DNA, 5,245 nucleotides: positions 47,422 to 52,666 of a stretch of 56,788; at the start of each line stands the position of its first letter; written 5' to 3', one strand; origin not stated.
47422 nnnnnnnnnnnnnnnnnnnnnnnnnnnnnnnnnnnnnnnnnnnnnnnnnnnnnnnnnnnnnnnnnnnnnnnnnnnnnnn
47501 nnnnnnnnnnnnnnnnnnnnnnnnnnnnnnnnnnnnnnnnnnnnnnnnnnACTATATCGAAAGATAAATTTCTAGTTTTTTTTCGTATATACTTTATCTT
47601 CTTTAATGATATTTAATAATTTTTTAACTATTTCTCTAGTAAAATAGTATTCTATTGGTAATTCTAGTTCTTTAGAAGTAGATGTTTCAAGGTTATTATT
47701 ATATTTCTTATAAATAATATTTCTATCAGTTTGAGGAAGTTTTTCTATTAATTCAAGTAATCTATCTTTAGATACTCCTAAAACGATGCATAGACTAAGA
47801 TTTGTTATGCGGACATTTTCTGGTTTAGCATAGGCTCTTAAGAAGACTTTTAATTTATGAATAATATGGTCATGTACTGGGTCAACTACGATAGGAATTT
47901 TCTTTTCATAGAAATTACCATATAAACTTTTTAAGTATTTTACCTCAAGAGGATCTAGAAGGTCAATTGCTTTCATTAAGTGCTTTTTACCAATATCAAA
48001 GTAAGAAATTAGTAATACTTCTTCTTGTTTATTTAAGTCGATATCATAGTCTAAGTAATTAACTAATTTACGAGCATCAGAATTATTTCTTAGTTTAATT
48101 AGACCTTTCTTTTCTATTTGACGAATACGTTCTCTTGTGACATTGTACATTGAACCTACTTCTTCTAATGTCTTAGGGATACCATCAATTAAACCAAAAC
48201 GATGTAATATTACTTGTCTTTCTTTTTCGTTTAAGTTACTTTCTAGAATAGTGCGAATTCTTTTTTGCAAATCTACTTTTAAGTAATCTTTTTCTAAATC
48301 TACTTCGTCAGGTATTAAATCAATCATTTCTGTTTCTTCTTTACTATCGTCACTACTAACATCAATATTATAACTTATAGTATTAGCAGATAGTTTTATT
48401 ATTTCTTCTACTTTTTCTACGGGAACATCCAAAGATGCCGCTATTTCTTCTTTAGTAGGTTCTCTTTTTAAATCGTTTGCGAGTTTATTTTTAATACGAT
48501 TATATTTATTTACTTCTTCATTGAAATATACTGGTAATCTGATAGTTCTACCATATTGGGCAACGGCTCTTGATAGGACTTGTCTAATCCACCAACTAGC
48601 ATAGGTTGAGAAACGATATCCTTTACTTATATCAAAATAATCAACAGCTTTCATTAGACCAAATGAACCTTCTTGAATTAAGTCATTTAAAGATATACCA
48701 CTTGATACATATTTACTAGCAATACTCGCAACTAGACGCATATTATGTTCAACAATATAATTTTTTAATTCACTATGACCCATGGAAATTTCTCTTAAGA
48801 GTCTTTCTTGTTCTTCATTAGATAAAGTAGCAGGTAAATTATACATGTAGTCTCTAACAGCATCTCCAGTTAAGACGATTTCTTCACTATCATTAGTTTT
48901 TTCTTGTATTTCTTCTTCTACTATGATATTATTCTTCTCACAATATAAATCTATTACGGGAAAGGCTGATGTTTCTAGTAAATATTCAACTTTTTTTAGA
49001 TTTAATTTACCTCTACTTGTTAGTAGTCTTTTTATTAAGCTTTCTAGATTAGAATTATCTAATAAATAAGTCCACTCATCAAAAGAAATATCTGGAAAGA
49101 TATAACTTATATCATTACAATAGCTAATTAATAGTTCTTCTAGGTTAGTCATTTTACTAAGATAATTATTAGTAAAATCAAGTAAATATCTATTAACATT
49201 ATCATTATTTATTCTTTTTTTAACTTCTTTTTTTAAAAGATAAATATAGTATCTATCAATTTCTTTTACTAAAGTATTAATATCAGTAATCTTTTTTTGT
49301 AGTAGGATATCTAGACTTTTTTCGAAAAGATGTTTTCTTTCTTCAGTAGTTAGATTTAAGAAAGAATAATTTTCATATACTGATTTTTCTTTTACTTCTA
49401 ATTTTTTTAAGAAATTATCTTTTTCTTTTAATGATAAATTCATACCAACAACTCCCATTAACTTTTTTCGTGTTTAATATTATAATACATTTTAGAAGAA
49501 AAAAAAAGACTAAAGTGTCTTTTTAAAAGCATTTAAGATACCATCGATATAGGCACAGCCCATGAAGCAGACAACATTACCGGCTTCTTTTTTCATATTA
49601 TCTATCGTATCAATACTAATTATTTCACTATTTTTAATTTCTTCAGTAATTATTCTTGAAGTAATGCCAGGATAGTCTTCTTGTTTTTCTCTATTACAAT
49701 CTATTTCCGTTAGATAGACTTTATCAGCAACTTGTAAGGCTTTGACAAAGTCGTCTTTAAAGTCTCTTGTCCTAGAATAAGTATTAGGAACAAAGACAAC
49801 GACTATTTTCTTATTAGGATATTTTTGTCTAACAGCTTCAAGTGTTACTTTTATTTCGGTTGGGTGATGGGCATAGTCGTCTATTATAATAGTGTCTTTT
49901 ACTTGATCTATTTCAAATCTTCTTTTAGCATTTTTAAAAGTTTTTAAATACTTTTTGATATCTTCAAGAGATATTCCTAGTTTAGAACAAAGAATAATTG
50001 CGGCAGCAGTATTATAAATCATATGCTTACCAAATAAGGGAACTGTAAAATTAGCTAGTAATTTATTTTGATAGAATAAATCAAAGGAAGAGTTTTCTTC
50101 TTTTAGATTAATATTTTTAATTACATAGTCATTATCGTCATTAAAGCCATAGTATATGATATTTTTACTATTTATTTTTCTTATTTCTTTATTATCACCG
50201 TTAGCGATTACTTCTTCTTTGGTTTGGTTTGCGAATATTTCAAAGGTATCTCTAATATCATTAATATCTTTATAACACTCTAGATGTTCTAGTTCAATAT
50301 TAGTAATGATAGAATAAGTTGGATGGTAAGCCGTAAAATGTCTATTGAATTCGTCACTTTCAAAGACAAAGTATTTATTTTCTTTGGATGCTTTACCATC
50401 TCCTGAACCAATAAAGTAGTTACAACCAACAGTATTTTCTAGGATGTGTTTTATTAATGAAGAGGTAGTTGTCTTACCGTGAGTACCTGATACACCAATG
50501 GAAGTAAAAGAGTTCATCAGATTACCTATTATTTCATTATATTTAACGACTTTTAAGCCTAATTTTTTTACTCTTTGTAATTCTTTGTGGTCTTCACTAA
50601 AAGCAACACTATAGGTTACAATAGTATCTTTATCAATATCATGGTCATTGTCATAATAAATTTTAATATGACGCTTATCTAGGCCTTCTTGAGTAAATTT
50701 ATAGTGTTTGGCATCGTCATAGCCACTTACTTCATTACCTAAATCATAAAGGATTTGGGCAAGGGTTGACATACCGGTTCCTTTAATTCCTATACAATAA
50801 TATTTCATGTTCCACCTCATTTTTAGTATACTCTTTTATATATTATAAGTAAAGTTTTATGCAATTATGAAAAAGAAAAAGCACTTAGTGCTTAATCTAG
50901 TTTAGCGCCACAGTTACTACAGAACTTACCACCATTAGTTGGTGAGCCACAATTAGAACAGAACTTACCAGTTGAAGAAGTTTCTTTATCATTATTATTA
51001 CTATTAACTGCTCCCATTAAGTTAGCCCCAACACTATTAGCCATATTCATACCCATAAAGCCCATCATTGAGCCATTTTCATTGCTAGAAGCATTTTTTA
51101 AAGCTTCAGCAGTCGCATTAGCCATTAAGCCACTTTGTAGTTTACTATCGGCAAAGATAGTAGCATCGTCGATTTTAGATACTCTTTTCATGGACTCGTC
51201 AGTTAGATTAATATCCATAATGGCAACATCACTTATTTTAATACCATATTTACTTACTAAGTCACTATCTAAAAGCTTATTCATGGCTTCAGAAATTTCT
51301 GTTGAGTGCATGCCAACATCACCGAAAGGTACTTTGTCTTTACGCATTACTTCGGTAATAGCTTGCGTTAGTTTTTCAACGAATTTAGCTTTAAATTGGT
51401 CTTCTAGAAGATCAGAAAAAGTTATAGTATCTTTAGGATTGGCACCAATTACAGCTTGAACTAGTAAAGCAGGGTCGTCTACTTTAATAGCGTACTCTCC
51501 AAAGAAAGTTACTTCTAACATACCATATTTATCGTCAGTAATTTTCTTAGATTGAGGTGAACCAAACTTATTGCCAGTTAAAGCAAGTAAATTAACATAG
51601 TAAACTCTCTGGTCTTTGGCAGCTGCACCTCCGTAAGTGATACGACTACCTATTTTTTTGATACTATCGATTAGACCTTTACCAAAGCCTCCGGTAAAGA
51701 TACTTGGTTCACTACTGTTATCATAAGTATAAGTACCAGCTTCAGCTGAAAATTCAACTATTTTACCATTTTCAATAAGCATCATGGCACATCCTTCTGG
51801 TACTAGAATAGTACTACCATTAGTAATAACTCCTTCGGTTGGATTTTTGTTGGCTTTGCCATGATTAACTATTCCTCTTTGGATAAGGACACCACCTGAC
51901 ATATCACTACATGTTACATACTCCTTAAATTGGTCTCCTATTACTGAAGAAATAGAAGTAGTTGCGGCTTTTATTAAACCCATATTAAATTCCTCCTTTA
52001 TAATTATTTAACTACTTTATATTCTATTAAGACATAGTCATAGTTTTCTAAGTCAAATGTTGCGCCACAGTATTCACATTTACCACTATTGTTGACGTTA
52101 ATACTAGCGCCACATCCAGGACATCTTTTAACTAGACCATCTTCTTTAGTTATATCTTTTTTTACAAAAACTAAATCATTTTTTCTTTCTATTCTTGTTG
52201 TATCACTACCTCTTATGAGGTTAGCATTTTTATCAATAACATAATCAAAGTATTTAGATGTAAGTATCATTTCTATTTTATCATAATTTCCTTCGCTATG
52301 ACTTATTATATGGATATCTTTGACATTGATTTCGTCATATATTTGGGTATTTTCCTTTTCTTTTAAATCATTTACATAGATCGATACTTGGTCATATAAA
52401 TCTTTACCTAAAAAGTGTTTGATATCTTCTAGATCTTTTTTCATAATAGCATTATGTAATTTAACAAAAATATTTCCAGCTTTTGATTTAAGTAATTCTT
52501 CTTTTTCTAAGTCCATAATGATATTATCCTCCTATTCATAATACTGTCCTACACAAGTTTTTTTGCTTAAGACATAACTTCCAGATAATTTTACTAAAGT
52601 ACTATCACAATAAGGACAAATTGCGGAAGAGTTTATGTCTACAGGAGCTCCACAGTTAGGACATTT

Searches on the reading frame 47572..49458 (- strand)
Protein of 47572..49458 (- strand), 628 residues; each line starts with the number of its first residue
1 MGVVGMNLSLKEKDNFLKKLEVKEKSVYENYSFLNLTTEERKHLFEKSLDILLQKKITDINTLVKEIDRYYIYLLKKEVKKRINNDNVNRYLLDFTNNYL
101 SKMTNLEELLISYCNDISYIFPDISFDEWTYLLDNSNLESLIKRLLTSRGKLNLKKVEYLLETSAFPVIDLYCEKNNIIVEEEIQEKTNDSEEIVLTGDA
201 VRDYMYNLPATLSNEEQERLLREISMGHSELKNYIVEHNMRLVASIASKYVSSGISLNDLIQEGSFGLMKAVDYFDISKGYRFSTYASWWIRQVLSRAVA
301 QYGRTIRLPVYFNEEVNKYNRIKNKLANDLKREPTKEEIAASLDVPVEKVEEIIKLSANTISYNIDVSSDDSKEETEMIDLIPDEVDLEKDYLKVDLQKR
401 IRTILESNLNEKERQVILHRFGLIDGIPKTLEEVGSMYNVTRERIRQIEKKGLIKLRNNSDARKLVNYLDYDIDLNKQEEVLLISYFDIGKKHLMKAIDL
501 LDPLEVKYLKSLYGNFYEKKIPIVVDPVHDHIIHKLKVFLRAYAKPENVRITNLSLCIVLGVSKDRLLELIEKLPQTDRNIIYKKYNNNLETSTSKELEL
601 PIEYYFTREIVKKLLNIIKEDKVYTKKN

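Call 5: search_protein_families(library=pfam, proteins=[window:47572-49458:-], max_evalue=1)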
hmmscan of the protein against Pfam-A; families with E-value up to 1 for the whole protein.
window:47572-49458:- (628 aa): 5 families
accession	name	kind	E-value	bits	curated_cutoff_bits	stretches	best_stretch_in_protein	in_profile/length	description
PF04542.20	Sigma70_r2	-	2e-18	66.3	24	1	235-304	1-70/71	Sigma-70 region 2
PF04545.22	Sigma70_r4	-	4.6e-17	61.7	24.1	1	408-458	4-50/50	Sigma-70, region 4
PF04539.22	Sigma70_r3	-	2.6e-15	56.7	25.3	1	314-385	1-69/78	Sigma-70 region 3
PF08281.18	Sigma70_r4_2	-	0.03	14.4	25.7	0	565-590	2-27/54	Sigma-70, region 4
PF01791.15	DeoC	-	0.077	13.1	23.8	1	342-382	77-114/229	DeoC/LacD family aldolase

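Call 6: search_protein_families(library=ncbifam, proteins=[window:47572-49458:-], max_evalue=0.1)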
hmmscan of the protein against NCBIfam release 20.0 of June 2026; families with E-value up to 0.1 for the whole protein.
window:47572-49458:- (628 aa): 47 families (the best 25 are shown)
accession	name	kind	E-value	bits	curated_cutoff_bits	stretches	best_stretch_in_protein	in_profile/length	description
NF041931.2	MzaA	equivalog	1.3e-81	275.5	800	1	205-479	451-724/726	MZA anti-phage system associated sigma-70 family RNA polymerase sigma factor MzaA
TIGR02393.1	RpoD_Cterm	equivalog_domain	8.3e-78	261.2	354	1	232-469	2-237/238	RNA polymerase sigma factor RpoD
NF004208.0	PRK05658.1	equivalog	5.6e-77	260.2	555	1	208-470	367-630/631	RNA polymerase sigma factor RpoD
NF006666.0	PRK09210.1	equivalog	1.6e-76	258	572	1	178-470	78-370/370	RNA polymerase sigma factor RpoD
NF004561.0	PRK05901.1-3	equivalog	2.1e-73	248.2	582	1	216-470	285-537/537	RNA polymerase sigma factor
TIGR02394.1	rpoS_proteo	equivalog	5e-72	242.8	378.7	1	195-459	9-273/285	RNA polymerase sigma factor RpoS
NF005920.0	PRK07921.1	subfamily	1.1e-71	241.6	464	1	215-468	75-326/328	RNA polymerase sigma factor SigB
TIGR02997.1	Sig70-cyanoRpoD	subfamily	5.1e-71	239.4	384.5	1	210-457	55-298/298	RNA polymerase sigma factor, RpoD/SigA family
NF004560.0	PRK05901.1-1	equivalog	1.2e-70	239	711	1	215-470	263-516/516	RNA polymerase sigma factor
NF004207.0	PRK05657.1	equivalog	6.5e-69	232.8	394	1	182-460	39-317/329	RNA polymerase sigma factor RpoS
NF005643.0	PRK07406.1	equivalog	1.5e-67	228.4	500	1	214-469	145-396/397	RNA polymerase sigma factor RpoD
NF004562.0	PRK05901.1-4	equivalog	6.3e-67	226.4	779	1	226-471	312-555/571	RNA polymerase sigma factor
NF005785.0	PRK07598.1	equivalog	6.7e-65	219.5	554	1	218-470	164-412/415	RNA polymerase sigma factor SigC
NF005642.0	PRK07405.1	subfamily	1e-61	208.9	524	1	210-460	63-309/318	RNA polymerase sigma factor SigD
NF004566.0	PRK05901.2-4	equivalog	1.5e-59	202.3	531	1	232-468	194-442/448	RNA polymerase sigma factor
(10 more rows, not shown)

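Call 70: search_protein_families(library=padloc, proteins=[window:47572-49458:-], max_evalue=0.001)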
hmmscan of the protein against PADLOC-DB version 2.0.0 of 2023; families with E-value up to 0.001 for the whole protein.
window:47572-49458:- (628 aa): 1 family
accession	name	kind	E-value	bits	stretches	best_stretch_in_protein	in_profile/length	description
PDLC02203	MzaA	-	1.7e-50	170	1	230-470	429-669/683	-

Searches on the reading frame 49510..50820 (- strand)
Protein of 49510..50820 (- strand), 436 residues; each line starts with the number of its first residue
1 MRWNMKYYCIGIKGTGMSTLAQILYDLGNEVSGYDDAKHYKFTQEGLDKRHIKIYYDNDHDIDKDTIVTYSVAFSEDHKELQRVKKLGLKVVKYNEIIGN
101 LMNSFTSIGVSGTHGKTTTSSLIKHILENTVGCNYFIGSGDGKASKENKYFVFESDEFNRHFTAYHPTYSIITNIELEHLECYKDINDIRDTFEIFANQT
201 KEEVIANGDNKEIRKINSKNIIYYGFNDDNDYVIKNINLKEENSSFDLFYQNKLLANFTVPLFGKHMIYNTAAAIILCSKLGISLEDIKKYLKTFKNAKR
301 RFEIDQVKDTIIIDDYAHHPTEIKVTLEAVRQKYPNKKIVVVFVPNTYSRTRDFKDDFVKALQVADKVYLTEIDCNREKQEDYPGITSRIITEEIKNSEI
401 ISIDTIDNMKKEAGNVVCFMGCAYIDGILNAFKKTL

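Call 5: search_protein_families(library=pfam, proteins=[window:49510-50820:-], max_evalue=1)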
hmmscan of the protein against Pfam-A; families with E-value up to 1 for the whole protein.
window:49510-50820:- (436 aa): 5 families
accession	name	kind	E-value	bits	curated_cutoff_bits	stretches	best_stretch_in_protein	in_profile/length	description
PF08245.18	Mur_ligase_M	-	2.8e-23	83.4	24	1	110-277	1-199/200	Mur ligase middle domain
PF02875.26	Mur_ligase_C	-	1.3e-16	62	28.4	1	300-420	1-124/127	Mur ligase, glutamate ligase domain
PF01225.30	Mur_ligase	-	2.3e-15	57.2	21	1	7-105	2-94/95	Mur ligase family, catalytic domain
PF21200.3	Glyco_hydro_39_C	-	0.041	14.7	27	1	58-86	18-46/89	Alpha-L-iduronidase C-terminal domain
PF00005.33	ABC_tran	-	0.15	13.1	25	0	9-76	16-80/137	ABC transporter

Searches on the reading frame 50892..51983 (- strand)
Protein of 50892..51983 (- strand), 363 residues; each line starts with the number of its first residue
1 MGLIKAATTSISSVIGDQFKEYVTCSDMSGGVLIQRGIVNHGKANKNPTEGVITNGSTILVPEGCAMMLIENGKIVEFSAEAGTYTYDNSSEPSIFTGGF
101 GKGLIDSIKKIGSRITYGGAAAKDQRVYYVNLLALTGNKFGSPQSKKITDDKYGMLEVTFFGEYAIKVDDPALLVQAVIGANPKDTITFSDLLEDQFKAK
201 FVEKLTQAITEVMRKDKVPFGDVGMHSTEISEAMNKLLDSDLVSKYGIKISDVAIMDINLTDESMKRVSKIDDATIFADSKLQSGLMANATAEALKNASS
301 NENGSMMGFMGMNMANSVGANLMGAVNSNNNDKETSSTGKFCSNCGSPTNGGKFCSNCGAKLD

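Call 5: search_protein_families(library=pfam, proteins=[window:50892-51983:-], max_evalue=1)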
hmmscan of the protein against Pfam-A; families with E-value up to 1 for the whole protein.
window:50892-51983:- (363 aa): 9 families
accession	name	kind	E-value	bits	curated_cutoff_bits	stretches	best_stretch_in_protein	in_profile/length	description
PF13421.11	Band_7_1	-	3.9e-21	76.1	24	1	53-270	11-205/211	SPFH domain-Band 7 family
PF01145.31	Band_7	-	7.2e-05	23.3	23.6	1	156-269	58-156/176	SPFH domain / Band 7 family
PF13248.11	Zn_ribbon_3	-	0.00047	20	27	1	342-362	5-26/26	zinc-ribbon domain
PF09297.16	Zn_ribbon_NUD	-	0.00067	19.7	24.8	1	340-349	4-13/32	NADH pyrophosphatase zinc ribbon domain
PF12773.13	DZR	-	0.0015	19.1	27.3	1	334-362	7-34/45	Double zinc ribbon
PF13240.11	Zn_Ribbon_1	-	0.0018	18.5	25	2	341-362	1-23/23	zinc-ribbon domain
PF14803.11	Zn_ribbon_Nudix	-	0.0042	17.4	25.6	1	340-349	1-10/34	Nudix N-terminal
PF18912.6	DZR_2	-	0.074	13.3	27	1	337-358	34-55/56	Double zinc ribbon domain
PF11682.14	Zn_ribbon_11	-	0.085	12.9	24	1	341-359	7-25/37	Probable zinc-ribbon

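Call 70: search_protein_families(library=padloc, proteins=[window:50892-51983:-], max_evalue=0.001)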
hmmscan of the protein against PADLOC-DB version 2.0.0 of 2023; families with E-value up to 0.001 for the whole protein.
window:50892-51983:- (363 aa): 0 families

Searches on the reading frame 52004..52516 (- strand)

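Call 47: search_protein_families(library=pfam, proteins=[window:52004-52516:-], max_evalue=0.00001)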
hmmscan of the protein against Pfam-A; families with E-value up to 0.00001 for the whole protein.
window:52004-52516:- (170 aa): 1 family
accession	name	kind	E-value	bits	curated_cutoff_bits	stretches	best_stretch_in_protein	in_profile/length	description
PF04280.21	Tim44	-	2.8e-08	34.5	29.6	1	10-125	21-136/147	Tim44-like domain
